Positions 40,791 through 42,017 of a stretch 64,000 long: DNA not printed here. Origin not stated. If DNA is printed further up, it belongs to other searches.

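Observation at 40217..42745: Uncharacterised three-gene operon (two tubular-lipid-binding-like proteins and a permuted cupredoxin-like protein) inserted between tail genes I and J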

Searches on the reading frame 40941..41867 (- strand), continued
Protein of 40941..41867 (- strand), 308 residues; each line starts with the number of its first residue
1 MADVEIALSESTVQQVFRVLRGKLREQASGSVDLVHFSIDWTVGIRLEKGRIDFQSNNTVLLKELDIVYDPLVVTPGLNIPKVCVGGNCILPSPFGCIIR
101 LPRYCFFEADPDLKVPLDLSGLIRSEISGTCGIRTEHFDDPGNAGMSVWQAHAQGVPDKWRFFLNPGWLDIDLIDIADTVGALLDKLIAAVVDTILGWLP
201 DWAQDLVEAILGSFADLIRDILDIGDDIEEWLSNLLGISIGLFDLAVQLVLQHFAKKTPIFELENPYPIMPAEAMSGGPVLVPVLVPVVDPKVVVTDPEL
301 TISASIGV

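Call 50: find_related_loci(query=A1, collection=genome_contigs, flank=10000)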
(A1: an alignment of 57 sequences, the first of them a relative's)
Query A1 (308 aa) in genome_contigs; peptide patterns used: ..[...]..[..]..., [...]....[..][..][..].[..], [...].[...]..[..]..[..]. (x = any residue, [..] = any of these).
599 stretches matched a pattern (row limit reached: there are more); 99 encode a relative of the query (tblastn E <= 1e-3); the best 80 are kept; 80 distinct loci.
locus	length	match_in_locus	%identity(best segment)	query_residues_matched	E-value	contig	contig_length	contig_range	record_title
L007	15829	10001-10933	59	1-308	5e-112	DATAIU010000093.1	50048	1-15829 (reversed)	MAG TPA_asm: Allosphingosinicella sp. isolate SMAG_U6892 k141_236660, whole genome shotgun sequence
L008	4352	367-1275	53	1-307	2e-102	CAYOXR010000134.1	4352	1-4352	MAG TPA_asm: uncultured bacterium isolate SRP185410_co1_429 genome assembly, contig: k141_1491842, whole genome shotgun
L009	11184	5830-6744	52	1-308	9e-100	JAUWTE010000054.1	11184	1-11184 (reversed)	MAG: Acidobacteriota bacterium isolate CSMAG_2572 CSMAG_2572_k127_2310199_length_11184_cov_61.9393, whole genome shotgun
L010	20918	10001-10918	51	1-307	3e-94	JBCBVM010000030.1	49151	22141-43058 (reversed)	MAG: Pseudomonadota bacterium isolate J06643_11 k141_11977_length_49151_cov_34.0000, whole genome shotgun sequence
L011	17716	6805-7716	50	1-307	8e-91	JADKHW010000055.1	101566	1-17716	MAG: bacterium isolate Skiv_18-Q3-R9-52_BATAC.286 tig01149387-10-1014760, whole genome shotgun sequence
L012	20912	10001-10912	45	1-307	2e-89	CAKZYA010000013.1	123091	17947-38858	MAG TPA_asm: uncultured Flammeovirgaceae bacterium isolate SRR3401481_bin.67_CONCOCT_v1.1_MAG genome assembly, contig: E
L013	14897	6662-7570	46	1-307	5e-86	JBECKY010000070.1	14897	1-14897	MAG: Pseudomonadales bacterium isolate ETDI82 k127_5238912, whole genome shotgun sequence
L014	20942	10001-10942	46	1-307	3e-83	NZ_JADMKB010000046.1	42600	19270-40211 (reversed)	MAG: Hydrogenophaga sp. isolate MAG_7 NODE_762_length_42600_cov_29.413797, whole genome shotgun sequence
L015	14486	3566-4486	45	1-307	2e-83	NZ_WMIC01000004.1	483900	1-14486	Flavobacterium sp. LC2016-01 Contig04, whole genome shotgun sequence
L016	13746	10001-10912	44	1-308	2e-82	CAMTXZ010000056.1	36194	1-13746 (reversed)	MAG: uncultured Chromatiaceae bacterium isolate G02_MAG_00001 genome assembly, contig: G02_MAG_00001_000000000143, whole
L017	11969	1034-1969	44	1-307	2e-82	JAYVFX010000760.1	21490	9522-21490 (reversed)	MAG: Deltaproteobacteria bacterium isolate GL45_Down_concoct_107 GL45_Down_concoct_107_759, whole genome shotgun sequenc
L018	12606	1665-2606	45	1-307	2e-81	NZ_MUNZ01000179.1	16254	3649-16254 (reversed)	Hydrogenophaga sp. A37 NODE_98_length_16254_cov_6.97402_ID_195, whole genome shotgun sequence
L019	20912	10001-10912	44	1-307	2e-81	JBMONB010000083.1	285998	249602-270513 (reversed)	MAG: Bacillota bacterium isolate Betzabe_MAG065 MAG065_83, whole genome shotgun sequence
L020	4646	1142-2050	44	1-307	2e-81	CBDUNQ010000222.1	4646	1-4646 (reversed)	MAG TPA_asm: uncultured Gammaproteobacteria bacterium isolate SRR22808131_binner12_Refined_105 genome assembly, contig:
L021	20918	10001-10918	43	1-307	4e-80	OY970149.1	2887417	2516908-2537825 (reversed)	MAG: uncultured Chloroflexia bacterium isolate MFD05747.bin.c.2 genome assembly, chromosome: 1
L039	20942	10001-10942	44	1-307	1e-80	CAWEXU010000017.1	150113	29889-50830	MAG: Methanotrichaceae archaeon isolate MFD04716.bin.2.283 genome assembly, contig: contig_57424, whole genome shotgun s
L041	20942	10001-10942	46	1-307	6e-81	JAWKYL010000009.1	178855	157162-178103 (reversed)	MAG: Burkholderiaceae bacterium isolate BC1.77 BC1.77.fa-9, whole genome shotgun sequence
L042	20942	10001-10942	40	1-307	2e-72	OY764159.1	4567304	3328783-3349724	MAG: Syntrophales bacterium isolate 28fc5764-0b9a-428c-a12f-8ca866e14e1d genome assembly, chromosome: 1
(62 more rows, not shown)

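Call 51: find_related_loci(query=A1, collection=viral_contigs, flank=10000)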
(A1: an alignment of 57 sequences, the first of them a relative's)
Query A1 (308 aa) in viral_contigs; peptide patterns used: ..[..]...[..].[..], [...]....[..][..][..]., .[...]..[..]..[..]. (x = any residue, [..] = any of these).
183 stretches matched a pattern; 1 encode a relative of the query (tblastn E <= 1e-3); 1 distinct loci.
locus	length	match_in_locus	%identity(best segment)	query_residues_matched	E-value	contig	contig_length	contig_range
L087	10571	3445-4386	44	1-308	1e-86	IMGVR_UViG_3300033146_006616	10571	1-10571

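Call 54: find_encoding_contigs(protein=P0001, flank=10000, max_places=6)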
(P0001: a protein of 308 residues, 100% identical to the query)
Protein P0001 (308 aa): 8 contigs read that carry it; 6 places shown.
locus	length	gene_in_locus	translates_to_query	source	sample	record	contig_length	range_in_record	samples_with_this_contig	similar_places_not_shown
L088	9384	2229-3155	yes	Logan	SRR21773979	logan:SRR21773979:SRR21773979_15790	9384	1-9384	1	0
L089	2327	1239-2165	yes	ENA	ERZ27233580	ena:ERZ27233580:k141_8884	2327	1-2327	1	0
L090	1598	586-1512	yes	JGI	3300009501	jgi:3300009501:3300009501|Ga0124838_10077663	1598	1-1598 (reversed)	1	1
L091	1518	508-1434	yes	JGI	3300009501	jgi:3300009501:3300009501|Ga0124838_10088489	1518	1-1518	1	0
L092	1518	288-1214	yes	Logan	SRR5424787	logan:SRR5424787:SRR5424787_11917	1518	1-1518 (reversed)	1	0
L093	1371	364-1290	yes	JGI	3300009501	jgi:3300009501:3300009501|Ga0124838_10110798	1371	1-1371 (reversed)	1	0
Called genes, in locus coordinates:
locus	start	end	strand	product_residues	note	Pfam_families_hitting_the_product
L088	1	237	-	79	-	?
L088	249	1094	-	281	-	-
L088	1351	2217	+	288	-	-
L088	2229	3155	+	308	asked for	-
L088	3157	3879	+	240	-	-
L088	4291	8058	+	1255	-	PF24801:FNIII-A_GpJ, PF13550:Phage-tail_3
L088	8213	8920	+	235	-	-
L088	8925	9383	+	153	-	?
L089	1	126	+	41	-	?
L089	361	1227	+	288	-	-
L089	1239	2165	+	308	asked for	-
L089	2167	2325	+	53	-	?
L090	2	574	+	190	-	?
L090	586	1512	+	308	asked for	-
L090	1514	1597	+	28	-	?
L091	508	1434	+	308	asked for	-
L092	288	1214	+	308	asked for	-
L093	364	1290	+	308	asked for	-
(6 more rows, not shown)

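Call 57: search_protein_families(library=pfam, proteins=[L087:48-1529:-, L087:1530-2087:-, L087:5319-6308:+, L087:7070-7990:-, L087:7987-8775:-, L087:9329-9862:-, L087:9900-10238:-, L087:10235-10555:-, L087:6881-7363:+], max_evalue=0.01)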
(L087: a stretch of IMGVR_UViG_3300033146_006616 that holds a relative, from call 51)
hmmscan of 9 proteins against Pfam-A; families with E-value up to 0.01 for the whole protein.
L087:48-1529:- (493 aa): 1 family
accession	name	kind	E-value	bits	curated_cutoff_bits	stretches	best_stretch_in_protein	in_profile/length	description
PF05136.18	Phage_portal_2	-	4.9e-86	289.5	32.9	1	49-384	3-354/354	Phage portal protein, lambda family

L087:1530-2087:- (185 aa): 0 families

L087:5319-6308:+ (329 aa): 1 family
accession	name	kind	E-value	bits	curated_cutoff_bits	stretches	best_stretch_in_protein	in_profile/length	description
PF02369.22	Big_1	-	0.0048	17.4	34.9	0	108-129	47-68/93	Bacterial Ig-like domain (group 1)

L087:7070-7990:- (306 aa): 1 family
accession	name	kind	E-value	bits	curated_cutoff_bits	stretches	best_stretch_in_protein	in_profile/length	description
PF20454.4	GpA_nuclease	-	4.5e-55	187.4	22.5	1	59-286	3-234/294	Terminase large subunit gpA, endonuclease domain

L087:7987-8775:- (262 aa): 1 family
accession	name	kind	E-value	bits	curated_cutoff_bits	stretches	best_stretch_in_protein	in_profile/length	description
PF05876.18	GpA_ATPase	-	1.1e-41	143.5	25.6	1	43-256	1-215/247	Phage terminase large subunit gpA, ATPase domain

L087:9329-9862:- (177 aa): 0 families

L087:9900-10238:- (112 aa): 0 families

L087:10235-10555:- (106 aa): 1 family
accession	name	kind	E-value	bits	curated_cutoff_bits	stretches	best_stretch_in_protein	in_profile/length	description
PF11753.13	DUF3310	-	0.0072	16.8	24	0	21-46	35-57/60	Protein of unknwon function (DUF3310)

L087:6881-7363:+ (160 aa): 0 families

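Call 70: fold_search(model_id=the predicted structure, library=viral)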
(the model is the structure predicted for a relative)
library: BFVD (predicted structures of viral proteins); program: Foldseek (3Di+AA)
matches with E <= 10: 324; with E <= 0.001: 0
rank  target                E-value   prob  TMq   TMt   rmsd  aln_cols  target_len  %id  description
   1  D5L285                3.8e-02  0.06  0.08  0.07  56.6       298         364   14  Uncharacterized protein [uncultured virus]
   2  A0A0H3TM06            5.9e-02  0.06  0.10  0.10  32.8       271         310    8  (no name in the UniProt tables at hand)
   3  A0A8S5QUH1            7.4e-02  0.11  0.13  0.09  22.6       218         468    9  MucBP domain-containing protein [Siphoviridae sp. ctzSN25]
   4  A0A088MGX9            9.2e-02  0.04  0.07  0.14  20.7       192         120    9  Uncharacterized protein [Rose leaf rosette-associated virus]
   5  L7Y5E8                9.7e-02  0.07  0.10  0.11  32.5       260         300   11  Uncharacterized protein [Megavirus lba]
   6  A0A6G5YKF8            1.0e-01  0.08  0.09  0.11  25.5       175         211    7  (no name in the UniProt tables at hand)
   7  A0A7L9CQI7            1.6e-01  0.04  0.09  0.08  27.4       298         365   10  (no name in the UniProt tables at hand)
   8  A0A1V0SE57            2.3e-01  0.04  0.10  0.10  24.5       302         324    9  Uncharacterized protein [Indivirus ILV1]
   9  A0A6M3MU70            2.4e-01  0.03  0.11  0.03  35.3       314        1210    8  (no name in the UniProt tables at hand)
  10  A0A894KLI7            2.6e-01  0.02  0.09  0.03  39.5       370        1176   11  Nsp1 [Elemess virus]
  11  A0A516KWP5            2.7e-01  0.08  0.12  0.17  23.3       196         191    7  (no name in the UniProt tables at hand)
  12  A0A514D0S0            3.0e-01  0.03  0.08  0.13  20.6       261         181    7  Maturation (Fragment) [Leviviridae sp.]
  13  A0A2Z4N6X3            3.0e-01  0.03  0.09  0.03  30.2       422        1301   10  (no name in the UniProt tables at hand)
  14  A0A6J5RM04            3.6e-01  0.07  0.11  0.09  20.1       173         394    9  Curli production assembly/transport protein CsgG [uncultured Caudovirales phage]
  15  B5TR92                3.8e-01  0.11  0.13  0.28  15.6       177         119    9  (no name in the UniProt tables at hand)
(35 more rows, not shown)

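Call 73: search_protein_families(library=pfam, alignment_id=A6, max_evalue=0.00001)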
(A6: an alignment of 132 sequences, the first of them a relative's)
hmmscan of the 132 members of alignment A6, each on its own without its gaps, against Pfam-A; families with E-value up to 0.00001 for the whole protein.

A. member 1, L001:8243-8803:+ (187 aa): 0 families

B. families by the number of members that match (of 132 scanned): 106 families (the first 25 are shown)
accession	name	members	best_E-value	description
PF00005.33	ABC_tran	3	7.9e-37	ABC transporter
PF16347.10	SGSH_C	2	2.2e-71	N-sulphoglucosamine sulphohydrolase, C-terminal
PF00884.28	Sulfatase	2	1.5e-54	Sulfatase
PF04072.20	LCM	2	3.7e-52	Leucine carboxyl methyltransferase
PF00083.30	Sugar_tr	2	7.3e-38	Sugar (and other) transporter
PF07690.21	MFS_1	2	2.8e-35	Major Facilitator Superfamily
PF01208.23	URO-D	2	2.8e-21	Uroporphyrinogen decarboxylase (URO-D)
PF00561.26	Abhydrolase_1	2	4.5e-15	alpha/beta hydrolase fold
PF00196.25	GerE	2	5.9e-14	Bacterial regulatory proteins, luxR family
PF00583.31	Acetyltransf_1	2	4.1e-13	Acetyltransferase (GNAT) family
PF01663.27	Phosphodiest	2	7e-13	Type I phosphodiesterase / nucleotide pyrophosphatase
PF13304.12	AAA_21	2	8.8e-09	AAA domain, putative AbiEii toxin, Type IV TA system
PF06874.16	FBPase_2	1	2.4e-261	Firmicute fructose-1,6-bisphosphatase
PF00232.24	Glyco_hydro_1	1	1.3e-169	Glycosyl hydrolase family 1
PF13292.11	DXP_synthase_N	1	3.1e-117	1-deoxy-D-xylulose-5-phosphate synthase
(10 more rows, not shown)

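Call 74: search_protein_families(library=padloc, alignment_id=A6, max_evalue=0.00001)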
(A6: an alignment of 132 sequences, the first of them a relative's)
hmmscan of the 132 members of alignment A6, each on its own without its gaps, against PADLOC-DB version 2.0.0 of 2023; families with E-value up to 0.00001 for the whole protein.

A. member 1, L001:8243-8803:+ (187 aa): 0 families

B. families by the number of members that match (of 132 scanned): 33 families (the first 25 are shown)
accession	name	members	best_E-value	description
PDLC04140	mad8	4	6.8e-32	mads_8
PDLC04135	mad3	3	3.3e-75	mads_3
PDLC02980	AriA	2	2.5e-09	-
PDLC02914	ATPase-Toprim_I-B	2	1.2e-06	-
PDLC01995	RtcR_PspF2--CARF_AAA_HTH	1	1.5e-99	-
PDLC01994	RtcR_PspF1--CARF_AAA_HTH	1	3.9e-52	-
PDLC01993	RtcR--CARF_AAA_HTH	1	4.6e-52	-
PDLC01720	Csa3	1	9.5e-20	Csa3_1_CAS-I-II-III-IV-V-VI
PDLC03878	NsnB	1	3.7e-16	-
PDLC01438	Csa3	1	1.7e-15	"CAS-I,CAS-II,CAS-III,CAS-IV,CAS-V,CAS-VI; associated_signaling"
PDLC00938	Cas3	1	7.7e-10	CRISPR-associated helicase Cas3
PDLC04175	HEC-01A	1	2.5e-09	-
PDLC01851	CARF3--CARF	1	6e-09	-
PDLC01055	HerA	1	1.3e-08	Type III coevolved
PDLC04105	HerA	1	1.5e-08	-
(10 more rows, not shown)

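Call 80: find_encoding_contigs(protein=P0002, flank=5000, max_places=2)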
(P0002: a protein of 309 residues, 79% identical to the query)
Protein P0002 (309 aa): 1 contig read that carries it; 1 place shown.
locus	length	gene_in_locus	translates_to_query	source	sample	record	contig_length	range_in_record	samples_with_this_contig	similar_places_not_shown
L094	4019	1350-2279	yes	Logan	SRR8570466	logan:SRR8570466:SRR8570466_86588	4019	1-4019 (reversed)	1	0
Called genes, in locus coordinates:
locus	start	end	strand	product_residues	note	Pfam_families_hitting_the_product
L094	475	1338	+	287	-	-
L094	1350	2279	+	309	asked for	-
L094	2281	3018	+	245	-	-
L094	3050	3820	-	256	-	PF01582:TIR (weak), PF13676:TIR_2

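Call 81: find_encoding_contigs(protein=P0030, flank=10000, max_places=1)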
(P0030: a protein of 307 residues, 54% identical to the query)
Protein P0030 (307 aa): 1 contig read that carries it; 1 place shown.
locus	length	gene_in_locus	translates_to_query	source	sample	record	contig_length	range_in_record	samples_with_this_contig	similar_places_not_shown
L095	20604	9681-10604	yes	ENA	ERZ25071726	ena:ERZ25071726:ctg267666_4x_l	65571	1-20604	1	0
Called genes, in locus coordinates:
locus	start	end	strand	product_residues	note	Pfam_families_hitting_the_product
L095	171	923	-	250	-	PF00072:Response_reg, PF04397:LytTR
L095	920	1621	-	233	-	PF06580:His_kinase, PF02518:HATPase_c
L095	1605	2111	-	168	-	-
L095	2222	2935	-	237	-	PF18312:ScsC_N, PF13098:Thioredoxin_2 (faint), PF13462:Thioredoxin_4, PF01323:DSBA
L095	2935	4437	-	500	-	PF13428:TPR_14 (faint), PF01435:Peptidase_M48, PF14559:TPR_19 (faint), PF13431:TPR_17 (faint), PF23914:TPR_CcmH_CycH, PF00515:TPR_1 (faint), PF13432:TPR_16 (weak), PF12895:ANAPC3 (weak), +2 more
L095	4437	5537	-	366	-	PF09949:APP1_cat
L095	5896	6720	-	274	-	-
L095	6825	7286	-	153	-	PF09912:DUF2141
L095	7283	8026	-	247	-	PF04116:FA_hydroxylase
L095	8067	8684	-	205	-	PF06319:MmcB-like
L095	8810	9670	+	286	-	-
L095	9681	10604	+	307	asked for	-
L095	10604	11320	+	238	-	-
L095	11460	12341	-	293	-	-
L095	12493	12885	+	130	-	PF19649:DUF6152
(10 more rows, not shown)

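Call 82: search_dna_similar(query=window:40941-41867:-, collection=phages, mode=protein, max_evalue=0.001)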
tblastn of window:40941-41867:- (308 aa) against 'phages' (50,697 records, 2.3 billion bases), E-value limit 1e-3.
No match.

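Call 83: search_dna_similar(query=window:40941-41867:-, collection=plasmids, mode=protein, max_evalue=0.001)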
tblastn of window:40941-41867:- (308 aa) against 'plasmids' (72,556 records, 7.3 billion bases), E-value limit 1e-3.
No match.
